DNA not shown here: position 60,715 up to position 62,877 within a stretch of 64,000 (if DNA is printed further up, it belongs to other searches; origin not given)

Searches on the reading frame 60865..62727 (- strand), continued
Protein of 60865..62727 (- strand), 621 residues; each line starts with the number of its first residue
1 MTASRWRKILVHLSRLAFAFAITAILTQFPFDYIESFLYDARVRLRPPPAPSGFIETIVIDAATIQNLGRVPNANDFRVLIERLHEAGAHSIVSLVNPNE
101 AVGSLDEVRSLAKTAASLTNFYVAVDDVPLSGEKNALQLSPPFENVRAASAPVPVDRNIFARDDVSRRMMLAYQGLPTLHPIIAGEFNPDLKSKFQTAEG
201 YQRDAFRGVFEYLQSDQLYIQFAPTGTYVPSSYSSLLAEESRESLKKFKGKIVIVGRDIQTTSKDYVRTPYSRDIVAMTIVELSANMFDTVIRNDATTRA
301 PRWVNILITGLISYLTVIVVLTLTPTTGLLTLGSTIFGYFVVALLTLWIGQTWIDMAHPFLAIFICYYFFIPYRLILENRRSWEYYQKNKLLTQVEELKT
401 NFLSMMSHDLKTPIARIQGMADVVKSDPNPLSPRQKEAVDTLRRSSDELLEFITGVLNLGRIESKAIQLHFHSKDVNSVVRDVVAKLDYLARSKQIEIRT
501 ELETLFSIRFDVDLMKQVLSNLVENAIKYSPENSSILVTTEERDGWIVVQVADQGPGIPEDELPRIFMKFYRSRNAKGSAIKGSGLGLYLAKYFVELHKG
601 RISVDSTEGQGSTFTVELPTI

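Call 42: search_protein_families(library=ncbifam, proteins=[P0001, P0216, P0220, P0228, P0233, P0234, P0235, P0236, P0240, P0250], max_evalue=1e-20)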
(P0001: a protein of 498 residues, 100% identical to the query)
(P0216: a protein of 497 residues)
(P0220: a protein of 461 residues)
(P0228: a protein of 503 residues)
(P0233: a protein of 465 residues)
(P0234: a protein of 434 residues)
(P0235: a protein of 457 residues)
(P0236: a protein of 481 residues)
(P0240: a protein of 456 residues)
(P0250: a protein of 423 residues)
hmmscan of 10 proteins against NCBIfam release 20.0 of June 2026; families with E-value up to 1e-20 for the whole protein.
P0001 (498 aa): 11 families
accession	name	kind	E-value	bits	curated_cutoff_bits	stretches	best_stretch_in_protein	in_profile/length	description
NF047865.1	rSAM_PapB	equivalog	2e-51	175.2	340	1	129-458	2-328/330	PapB family radical SAM/SPASM ranthipeptide maturase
TIGR03906.1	quino_hemo_SAM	equivalog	1.8e-45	155.5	453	1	118-482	82-450/467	quinohemoprotein amine dehydrogenase maturation protein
TIGR04064.1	rSAM_nif11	equivalog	1.9e-44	152.1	518.7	1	56-470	21-424/459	nif11-like peptide radical SAM maturase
TIGR03974.1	rSAM_six_Cys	equivalog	1e-36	126.8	425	1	123-469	90-439/451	thioether cross-link-forming SCIFF peptide maturase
NF040492.1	not_ScfB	exception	3.4e-29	102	855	1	126-455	91-424/450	ScfB-related radical SAM/SPASM orphan maturase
TIGR04068.1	rSAM_ocin_clost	equivalog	5.5e-29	101.4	500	1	127-278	81-232/462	Cys-rich peptide radical SAM maturase CcpM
TIGR04280.1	geopep_mat_rSAM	hypoth_equivalog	2.6e-27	95.9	400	1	44-467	15-410/428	geopeptide radical SAM maturase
NF041707.1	rSAM_YhhB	equivalog_domain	1.1e-26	93.7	445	1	130-292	2-165/369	cyclophane-forming radical SAM/SPASM peptide maturase YhhB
NF038107.1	rSAM_NF038107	equivalog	4e-24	85.2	600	1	131-487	86-438/444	Cys-every-fifth radical SAM/SPASM peptide maturase CefB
NF041298.1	rSAM_mat_DynA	equivalog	1.7e-22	79.9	450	1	137-470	8-344/356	dynobactin maturation radical SAM/SPASM protein DynA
NF035951.1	rSAM_RumMC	equivalog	1.1e-21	77.1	720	0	129-280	111-261/510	RumMC family radical SAM sactipeptide maturase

P0216 (497 aa): 11 families
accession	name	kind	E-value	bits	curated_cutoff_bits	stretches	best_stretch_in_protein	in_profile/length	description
NF047865.1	rSAM_PapB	equivalog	9.5e-46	156.5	340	1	148-462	2-318/330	PapB family radical SAM/SPASM ranthipeptide maturase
TIGR04064.1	rSAM_nif11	equivalog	1.1e-39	136.5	518.7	1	144-462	73-402/459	nif11-like peptide radical SAM maturase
TIGR03906.1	quino_hemo_SAM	equivalog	9.6e-35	120.1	453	1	148-497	93-454/467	quinohemoprotein amine dehydrogenase maturation protein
TIGR03974.1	rSAM_six_Cys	equivalog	3.1e-31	108.7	425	1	147-461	95-417/451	thioether cross-link-forming SCIFF peptide maturase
TIGR04068.1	rSAM_ocin_clost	equivalog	5.7e-30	104.6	500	1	146-483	81-446/462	Cys-rich peptide radical SAM maturase CcpM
NF040492.1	not_ScfB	exception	3e-27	95.6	855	1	148-461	94-416/450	ScfB-related radical SAM/SPASM orphan maturase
NF041707.1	rSAM_YhhB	equivalog_domain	1.1e-26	93.7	445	1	149-460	2-333/369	cyclophane-forming radical SAM/SPASM peptide maturase YhhB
TIGR03942.1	sulfatase_rSAM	equivalog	8.6e-26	90.8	349.45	1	156-467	8-331/363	anaerobic sulfatase maturase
NF038170.1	lachnocin_rSAM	equivalog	1.6e-23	83.3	550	0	146-300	73-226/440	lachnocin radical SAM maturase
NF038107.1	rSAM_NF038107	equivalog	2.4e-23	82.6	600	1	150-483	86-423/444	Cys-every-fifth radical SAM/SPASM peptide maturase CefB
TIGR04280.1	geopep_mat_rSAM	hypoth_equivalog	1.3e-21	77.1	400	0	149-297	84-230/428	geopeptide radical SAM maturase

P0220 (461 aa): 7 families
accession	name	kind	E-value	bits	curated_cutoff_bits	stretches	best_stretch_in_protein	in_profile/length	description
NF047865.1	rSAM_PapB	equivalog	1.5e-37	129.6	340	1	82-398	2-321/330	PapB family radical SAM/SPASM ranthipeptide maturase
TIGR04064.1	rSAM_nif11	equivalog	4.9e-28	98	518.7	0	78-214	73-207/459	nif11-like peptide radical SAM maturase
TIGR03974.1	rSAM_six_Cys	equivalog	3.3e-27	95.4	425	1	71-426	85-447/451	thioether cross-link-forming SCIFF peptide maturase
TIGR03942.1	sulfatase_rSAM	equivalog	4.3e-26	91.8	349.45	1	89-422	7-351/363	anaerobic sulfatase maturase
NF040492.1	not_ScfB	exception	1e-25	90.5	855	1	76-395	88-417/450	ScfB-related radical SAM/SPASM orphan maturase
TIGR03906.1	quino_hemo_SAM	equivalog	3.6e-23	81.9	453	1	70-429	76-448/467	quinohemoprotein amine dehydrogenase maturation protein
TIGR04068.1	rSAM_ocin_clost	equivalog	7.1e-23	81.2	500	1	69-423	70-448/462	Cys-rich peptide radical SAM maturase CcpM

P0228 (503 aa): 3 families
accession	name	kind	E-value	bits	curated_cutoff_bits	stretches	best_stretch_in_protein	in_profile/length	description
NF047865.1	rSAM_PapB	equivalog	1e-29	103.8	340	1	191-465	52-324/330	PapB family radical SAM/SPASM ranthipeptide maturase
TIGR04064.1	rSAM_nif11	equivalog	6.3e-28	97.7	518.7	0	194-275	130-213/459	nif11-like peptide radical SAM maturase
TIGR03906.1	quino_hemo_SAM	equivalog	1.6e-25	89.7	453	1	108-489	86-448/467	quinohemoprotein amine dehydrogenase maturation protein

P0233 (465 aa): 20 families
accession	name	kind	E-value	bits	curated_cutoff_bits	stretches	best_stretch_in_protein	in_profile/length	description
TIGR03906.1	quino_hemo_SAM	equivalog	9.1e-75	252.1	453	1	20-447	2-449/467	quinohemoprotein amine dehydrogenase maturation protein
NF047865.1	rSAM_PapB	equivalog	1e-73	248.5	340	1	100-423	2-327/330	PapB family radical SAM/SPASM ranthipeptide maturase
TIGR04064.1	rSAM_nif11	equivalog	3e-68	230.6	518.7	1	80-435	56-423/459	nif11-like peptide radical SAM maturase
TIGR03974.1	rSAM_six_Cys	equivalog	1.1e-54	186.1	425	1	60-446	55-450/451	thioether cross-link-forming SCIFF peptide maturase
NF040492.1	not_ScfB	exception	4.1e-52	177.5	855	1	20-444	3-447/450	ScfB-related radical SAM/SPASM orphan maturase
TIGR04068.1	rSAM_ocin_clost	equivalog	5.1e-43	147.6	500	1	99-248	82-232/462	Cys-rich peptide radical SAM maturase CcpM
NF035951.1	rSAM_RumMC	equivalog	2e-30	105.9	720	1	100-249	111-260/510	RumMC family radical SAM sactipeptide maturase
TIGR03942.1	sulfatase_rSAM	equivalog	2.6e-30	105.7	349.45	1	107-290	7-190/363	anaerobic sulfatase maturase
TIGR03978.1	rSAM_paired_1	equivalog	5.4e-30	104.5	370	1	78-268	62-248/466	His-Xaa-Ser system radical SAM maturase HxsB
TIGR04280.1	geopep_mat_rSAM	hypoth_equivalog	3.8e-29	101.9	400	1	102-245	87-227/428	geopeptide radical SAM maturase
NF041707.1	rSAM_YhhB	equivalog_domain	1.5e-27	96.5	445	1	100-286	1-192/369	cyclophane-forming radical SAM/SPASM peptide maturase YhhB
NF038170.1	lachnocin_rSAM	equivalog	1.8e-27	96.3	550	1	97-251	72-226/440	lachnocin radical SAM maturase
TIGR04148.1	GG_samocin_CFB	equivalog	1.1e-26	94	300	1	95-248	11-170/411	radical SAM peptide maturase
NF041298.1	rSAM_mat_DynA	equivalog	1.8e-26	93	450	1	110-382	10-284/356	dynobactin maturation radical SAM/SPASM protein DynA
TIGR04115.1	rSAM_Cxxx_rpt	equivalog_domain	7.3e-26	91.5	350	1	102-371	3-274/359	radical SAM peptide maturase, CXXX-repeat target family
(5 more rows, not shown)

P0234 (434 aa): 5 families
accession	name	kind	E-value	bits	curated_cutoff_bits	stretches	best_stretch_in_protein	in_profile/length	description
NF047865.1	rSAM_PapB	equivalog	1.4e-37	129.7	340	1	89-402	2-318/330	PapB family radical SAM/SPASM ranthipeptide maturase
TIGR04064.1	rSAM_nif11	equivalog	1.6e-34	119.4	518.7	1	68-227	69-215/459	nif11-like peptide radical SAM maturase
TIGR03906.1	quino_hemo_SAM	equivalog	5.6e-26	91.2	453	0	75-225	78-229/467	quinohemoprotein amine dehydrogenase maturation protein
TIGR03974.1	rSAM_six_Cys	equivalog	5.6e-24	84.8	425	0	85-255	92-261/451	thioether cross-link-forming SCIFF peptide maturase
TIGR04068.1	rSAM_ocin_clost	equivalog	6.1e-22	78.1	500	1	85-273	79-264/462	Cys-rich peptide radical SAM maturase CcpM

P0235 (457 aa): 20 families
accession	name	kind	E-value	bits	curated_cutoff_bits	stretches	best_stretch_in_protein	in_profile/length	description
TIGR03906.1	quino_hemo_SAM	equivalog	4.3e-87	292.7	453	1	67-440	75-454/467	quinohemoprotein amine dehydrogenase maturation protein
NF047865.1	rSAM_PapB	equivalog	5.6e-75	252.6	340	1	87-410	2-319/330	PapB family radical SAM/SPASM ranthipeptide maturase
TIGR03974.1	rSAM_six_Cys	equivalog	2.7e-69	234.2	425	1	81-410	90-419/451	thioether cross-link-forming SCIFF peptide maturase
TIGR04064.1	rSAM_nif11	equivalog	1.6e-64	218.3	518.7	1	72-410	64-403/459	nif11-like peptide radical SAM maturase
NF040492.1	not_ScfB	exception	2e-55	188.5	855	1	72-408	81-416/450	ScfB-related radical SAM/SPASM orphan maturase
TIGR04068.1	rSAM_ocin_clost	equivalog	4.5e-39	134.6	500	1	82-235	78-232/462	Cys-rich peptide radical SAM maturase CcpM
TIGR04280.1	geopep_mat_rSAM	hypoth_equivalog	1.8e-37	129.4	400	1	57-233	52-228/428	geopeptide radical SAM maturase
TIGR04163.1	rSAM_cobopep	equivalog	1.1e-32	113.4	375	1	53-414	29-394/428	peptide-modifying radical SAM enzyme CbpB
TIGR03942.1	sulfatase_rSAM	equivalog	1.5e-29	103.3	349.45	1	94-409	7-326/363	anaerobic sulfatase maturase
NF041298.1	rSAM_mat_DynA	equivalog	4e-28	98.4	450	1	96-409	9-323/356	dynobactin maturation radical SAM/SPASM protein DynA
NF035951.1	rSAM_RumMC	equivalog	5.9e-28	97.8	720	1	79-237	103-261/510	RumMC family radical SAM sactipeptide maturase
TIGR04463.1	rSAM_vs_C_rich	equivalog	6.5e-26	91.1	525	1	89-410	81-397/438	TIGR04463 family radical SAM/SPASM RiPP maturase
NF038107.1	rSAM_NF038107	equivalog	7.2e-26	90.9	600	1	91-260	88-258/444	Cys-every-fifth radical SAM/SPASM peptide maturase CefB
TIGR03978.1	rSAM_paired_1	equivalog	1.6e-25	89.8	370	1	58-272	49-265/466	His-Xaa-Ser system radical SAM maturase HxsB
NF041707.1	rSAM_YhhB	equivalog_domain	1.7e-25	89.7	445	1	88-245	2-162/369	cyclophane-forming radical SAM/SPASM peptide maturase YhhB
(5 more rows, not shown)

P0236 (481 aa): 18 families
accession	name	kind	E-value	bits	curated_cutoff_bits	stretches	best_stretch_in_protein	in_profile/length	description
NF047865.1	rSAM_PapB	equivalog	6.2e-61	206.4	340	1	104-433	2-330/330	PapB family radical SAM/SPASM ranthipeptide maturase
TIGR04064.1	rSAM_nif11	equivalog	2.8e-55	187.8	518.7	2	50-271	26-241/459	nif11-like peptide radical SAM maturase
TIGR03974.1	rSAM_six_Cys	equivalog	6.9e-46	157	425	1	102-250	94-242/451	thioether cross-link-forming SCIFF peptide maturase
TIGR03906.1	quino_hemo_SAM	equivalog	3.4e-44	151.3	453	1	99-461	88-457/467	quinohemoprotein amine dehydrogenase maturation protein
NF040492.1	not_ScfB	exception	4.1e-41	141.3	855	1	104-452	94-447/450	ScfB-related radical SAM/SPASM orphan maturase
TIGR04068.1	rSAM_ocin_clost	equivalog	1.9e-34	119.4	500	1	102-271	81-253/462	Cys-rich peptide radical SAM maturase CcpM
NF041707.1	rSAM_YhhB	equivalog_domain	7.9e-32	110.6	445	1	109-296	6-197/369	cyclophane-forming radical SAM/SPASM peptide maturase YhhB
TIGR03942.1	sulfatase_rSAM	equivalog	4.3e-27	95.1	349.45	1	112-440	8-344/363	anaerobic sulfatase maturase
NF041298.1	rSAM_mat_DynA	equivalog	4.6e-25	88.4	450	0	113-283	9-176/356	dynobactin maturation radical SAM/SPASM protein DynA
TIGR04280.1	geopep_mat_rSAM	hypoth_equivalog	2.6e-24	86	400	1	39-430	21-403/428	geopeptide radical SAM maturase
NF038107.1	rSAM_NF038107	equivalog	6.7e-24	84.4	600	1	111-430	91-411/444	Cys-every-fifth radical SAM/SPASM peptide maturase CefB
TIGR04163.1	rSAM_cobopep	equivalog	3.4e-23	82.1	375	0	107-258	66-214/428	peptide-modifying radical SAM enzyme CbpB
TIGR04269.1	SAM_SPASM_FxsB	subfamily_domain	4.2e-23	82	370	0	105-295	2-197/363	FxsB family cyclophane-forming radical SAM/SPASM peptide maturase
NF050038.1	rSAM_RiPP_GggB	equivalog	2.2e-22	79.6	650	1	99-254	36-182/398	streptosactin maturase GggB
TIGR03978.1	rSAM_paired_1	equivalog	2.6e-22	79.2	370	0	92-259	69-235/466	His-Xaa-Ser system radical SAM maturase HxsB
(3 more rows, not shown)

P0240 (456 aa): 22 families
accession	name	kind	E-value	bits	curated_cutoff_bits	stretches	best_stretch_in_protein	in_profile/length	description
TIGR04064.1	rSAM_nif11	equivalog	2.8e-97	326.3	518.7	1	27-451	2-435/459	nif11-like peptide radical SAM maturase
NF047865.1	rSAM_PapB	equivalog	4.6e-74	249.6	340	1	104-430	2-330/330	PapB family radical SAM/SPASM ranthipeptide maturase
TIGR03906.1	quino_hemo_SAM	equivalog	7.7e-65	219.3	453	1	77-445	67-443/467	quinohemoprotein amine dehydrogenase maturation protein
TIGR03974.1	rSAM_six_Cys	equivalog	6.1e-58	196.8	425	1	76-449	69-449/451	thioether cross-link-forming SCIFF peptide maturase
NF040492.1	not_ScfB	exception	1.1e-51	176.1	855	1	92-449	82-448/450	ScfB-related radical SAM/SPASM orphan maturase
TIGR04068.1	rSAM_ocin_clost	equivalog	1.9e-42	145.7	500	1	30-447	3-451/462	Cys-rich peptide radical SAM maturase CcpM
NF035951.1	rSAM_RumMC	equivalog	2.5e-34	118.8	720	1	104-250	111-259/510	RumMC family radical SAM sactipeptide maturase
TIGR04280.1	geopep_mat_rSAM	hypoth_equivalog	1.9e-32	112.8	400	1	34-425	15-401/428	geopeptide radical SAM maturase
TIGR03942.1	sulfatase_rSAM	equivalog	6.9e-32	110.9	349.45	1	111-441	7-349/363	anaerobic sulfatase maturase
TIGR03978.1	rSAM_paired_1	equivalog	2.5e-28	99.1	370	1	99-253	77-230/466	His-Xaa-Ser system radical SAM maturase HxsB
NF041707.1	rSAM_YhhB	equivalog_domain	1.6e-26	93.1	445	1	104-257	1-159/369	cyclophane-forming radical SAM/SPASM peptide maturase YhhB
NF041298.1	rSAM_mat_DynA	equivalog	2.7e-26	92.4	450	1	112-439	8-343/356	dynobactin maturation radical SAM/SPASM protein DynA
NF038170.1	lachnocin_rSAM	equivalog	1.9e-25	89.6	550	1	103-444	74-415/440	lachnocin radical SAM maturase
TIGR04163.1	rSAM_cobopep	equivalog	9.6e-24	83.9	375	1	104-453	63-423/428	peptide-modifying radical SAM enzyme CbpB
TIGR04148.1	GG_samocin_CFB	equivalog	2.7e-23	82.8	300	1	103-252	15-172/411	radical SAM peptide maturase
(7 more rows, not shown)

P0250 (423 aa): 18 families
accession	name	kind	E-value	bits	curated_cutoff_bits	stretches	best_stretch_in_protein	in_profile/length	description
NF047865.1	rSAM_PapB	equivalog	5.5e-112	374.2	340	1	66-388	3-328/330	PapB family radical SAM/SPASM ranthipeptide maturase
TIGR04064.1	rSAM_nif11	equivalog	1.5e-92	310.7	518.7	1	55-416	67-440/459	nif11-like peptide radical SAM maturase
TIGR03906.1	quino_hemo_SAM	equivalog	1.2e-77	261.6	453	1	61-412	89-450/467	quinohemoprotein amine dehydrogenase maturation protein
TIGR03974.1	rSAM_six_Cys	equivalog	2.5e-64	217.8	425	1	64-401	95-441/451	thioether cross-link-forming SCIFF peptide maturase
NF040492.1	not_ScfB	exception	7.1e-55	186.7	855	1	67-402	96-441/450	ScfB-related radical SAM/SPASM orphan maturase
TIGR04068.1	rSAM_ocin_clost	equivalog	1.7e-45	155.8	500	1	65-219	83-239/462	Cys-rich peptide radical SAM maturase CcpM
TIGR04280.1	geopep_mat_rSAM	hypoth_equivalog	1.3e-36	126.6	400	1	65-387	83-403/428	geopeptide radical SAM maturase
TIGR04115.1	rSAM_Cxxx_rpt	equivalog_domain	2.6e-29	102.8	350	1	67-331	3-273/359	radical SAM peptide maturase, CXXX-repeat target family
TIGR03978.1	rSAM_paired_1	equivalog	3.2e-29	102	370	1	71-410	87-452/466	His-Xaa-Ser system radical SAM maturase HxsB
TIGR04163.1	rSAM_cobopep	equivalog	2.3e-28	99.1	375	1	74-411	72-421/428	peptide-modifying radical SAM enzyme CbpB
TIGR03942.1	sulfatase_rSAM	equivalog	3.4e-28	98.8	349.45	1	74-408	9-356/363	anaerobic sulfatase maturase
NF038107.1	rSAM_NF038107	equivalog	8.2e-28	97.4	600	1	65-378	84-402/444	Cys-every-fifth radical SAM/SPASM peptide maturase CefB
NF035951.1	rSAM_RumMC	equivalog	2.7e-25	89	720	0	67-209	113-256/510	RumMC family radical SAM sactipeptide maturase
NF041298.1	rSAM_mat_DynA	equivalog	3.3e-24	85.6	450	1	75-397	10-341/356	dynobactin maturation radical SAM/SPASM protein DynA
TIGR04148.1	GG_samocin_CFB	equivalog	4e-24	85.6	300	1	67-214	18-172/411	radical SAM peptide maturase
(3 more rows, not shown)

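Call 48: find_encoding_contigs(protein=P0216, flank=6000, max_places=2)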
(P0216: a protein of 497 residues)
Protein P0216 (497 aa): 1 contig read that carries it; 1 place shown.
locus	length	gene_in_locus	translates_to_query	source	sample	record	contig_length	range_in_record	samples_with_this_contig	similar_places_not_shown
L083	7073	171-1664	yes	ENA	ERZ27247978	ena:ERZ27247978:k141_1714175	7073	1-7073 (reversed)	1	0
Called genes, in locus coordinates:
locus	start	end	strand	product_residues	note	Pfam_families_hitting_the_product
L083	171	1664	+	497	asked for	PF04055:Radical_SAM, PF13353:Fer4_12 (weak)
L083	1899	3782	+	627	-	PF05226:CHASE2, PF00512:HisKA, PF02518:HATPase_c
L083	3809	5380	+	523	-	PF00072:Response_reg, PF00158:Sigma54_activat, PF14532:Sigma54_activ_2, PF07728:AAA_5 (faint), PF25601:AAA_lid_14, PF02954:HTH_8 (weak)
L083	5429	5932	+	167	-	-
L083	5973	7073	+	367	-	?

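Call 49: find_encoding_contigs(protein=P0228, flank=6000, max_places=2)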
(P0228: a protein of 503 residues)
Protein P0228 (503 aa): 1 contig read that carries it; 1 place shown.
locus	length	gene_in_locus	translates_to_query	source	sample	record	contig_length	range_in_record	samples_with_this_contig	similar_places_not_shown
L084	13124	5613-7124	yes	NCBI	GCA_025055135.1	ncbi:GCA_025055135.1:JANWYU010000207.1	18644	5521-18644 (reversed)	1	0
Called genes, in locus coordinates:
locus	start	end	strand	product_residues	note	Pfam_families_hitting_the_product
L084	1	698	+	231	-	PF13368:Toprim_C_rpt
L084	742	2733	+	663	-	PF17804:TSP_NTD, PF00595:PDZ, PF17820:PDZ_6 (weak), PF03572:Peptidase_S41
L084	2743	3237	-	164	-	PF14489:QueF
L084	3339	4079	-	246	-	PF00081:Sod_Fe_N, PF02777:Sod_Fe_C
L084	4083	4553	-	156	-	PF02657:SufE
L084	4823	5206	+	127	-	PF04116:FA_hydroxylase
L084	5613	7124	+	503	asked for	PF04055:Radical_SAM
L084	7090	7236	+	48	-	-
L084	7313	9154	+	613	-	PF05226:CHASE2, PF00512:HisKA, PF02518:HATPase_c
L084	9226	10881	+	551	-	PF00072:Response_reg, PF00158:Sigma54_activat, PF14532:Sigma54_activ_2, PF07728:AAA_5 (weak), PF25601:AAA_lid_14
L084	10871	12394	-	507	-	-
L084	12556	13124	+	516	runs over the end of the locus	PF08245:Mur_ligase_M, PF02875:Mur_ligase_C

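Call 50: find_encoding_contigs(protein=P0234, flank=6000, max_places=2)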
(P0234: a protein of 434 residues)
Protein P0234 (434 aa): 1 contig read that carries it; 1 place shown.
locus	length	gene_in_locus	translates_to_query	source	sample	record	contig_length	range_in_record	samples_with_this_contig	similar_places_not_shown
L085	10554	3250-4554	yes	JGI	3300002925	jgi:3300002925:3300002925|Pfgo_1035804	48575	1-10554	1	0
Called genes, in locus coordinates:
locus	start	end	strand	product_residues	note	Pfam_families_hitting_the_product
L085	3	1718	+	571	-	?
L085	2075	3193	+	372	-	PF06725:3D (weak)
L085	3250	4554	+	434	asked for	PF04055:Radical_SAM, PF13353:Fer4_12 (weak)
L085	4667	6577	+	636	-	PF05226:CHASE2, PF00512:HisKA, PF02518:HATPase_c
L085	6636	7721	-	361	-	PF00072:Response_reg, PF00512:HisKA, PF02518:HATPase_c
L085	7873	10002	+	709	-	-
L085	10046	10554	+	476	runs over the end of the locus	PF07969:Amidohydro_3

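Call 51: find_encoding_contigs(protein=P0220, flank=6000, max_places=2)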
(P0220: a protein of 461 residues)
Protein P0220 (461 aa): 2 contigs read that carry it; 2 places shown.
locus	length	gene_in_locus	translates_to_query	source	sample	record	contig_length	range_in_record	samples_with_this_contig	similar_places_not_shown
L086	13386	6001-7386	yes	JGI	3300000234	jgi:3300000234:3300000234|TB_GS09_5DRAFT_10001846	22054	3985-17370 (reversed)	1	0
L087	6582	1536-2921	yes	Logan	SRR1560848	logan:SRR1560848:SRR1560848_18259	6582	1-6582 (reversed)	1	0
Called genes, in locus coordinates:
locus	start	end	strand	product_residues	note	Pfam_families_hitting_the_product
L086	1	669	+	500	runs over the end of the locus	PF00496:SBP_bac_5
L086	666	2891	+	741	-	PF00512:HisKA (faint), PF02518:HATPase_c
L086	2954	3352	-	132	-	-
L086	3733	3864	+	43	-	-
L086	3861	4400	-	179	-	-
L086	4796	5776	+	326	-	PF06725:3D (weak)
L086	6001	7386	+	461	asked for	PF04055:Radical_SAM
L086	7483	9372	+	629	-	PF05226:CHASE2, PF00512:HisKA, PF02518:HATPase_c, PF13589:HATPase_c_3 (faint)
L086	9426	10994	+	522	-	PF00072:Response_reg, PF00158:Sigma54_activat, PF14532:Sigma54_activ_2, PF07728:AAA_5 (weak), PF25601:AAA_lid_14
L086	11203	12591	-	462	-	-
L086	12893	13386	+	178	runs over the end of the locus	PF00072:Response_reg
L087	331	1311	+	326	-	PF06725:3D (weak)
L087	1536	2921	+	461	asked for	PF04055:Radical_SAM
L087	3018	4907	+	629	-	PF05226:CHASE2, PF00512:HisKA, PF02518:HATPase_c, PF13589:HATPase_c_3 (faint)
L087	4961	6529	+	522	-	PF00072:Response_reg, PF00158:Sigma54_activat, PF14532:Sigma54_activ_2, PF07728:AAA_5 (weak), PF25601:AAA_lid_14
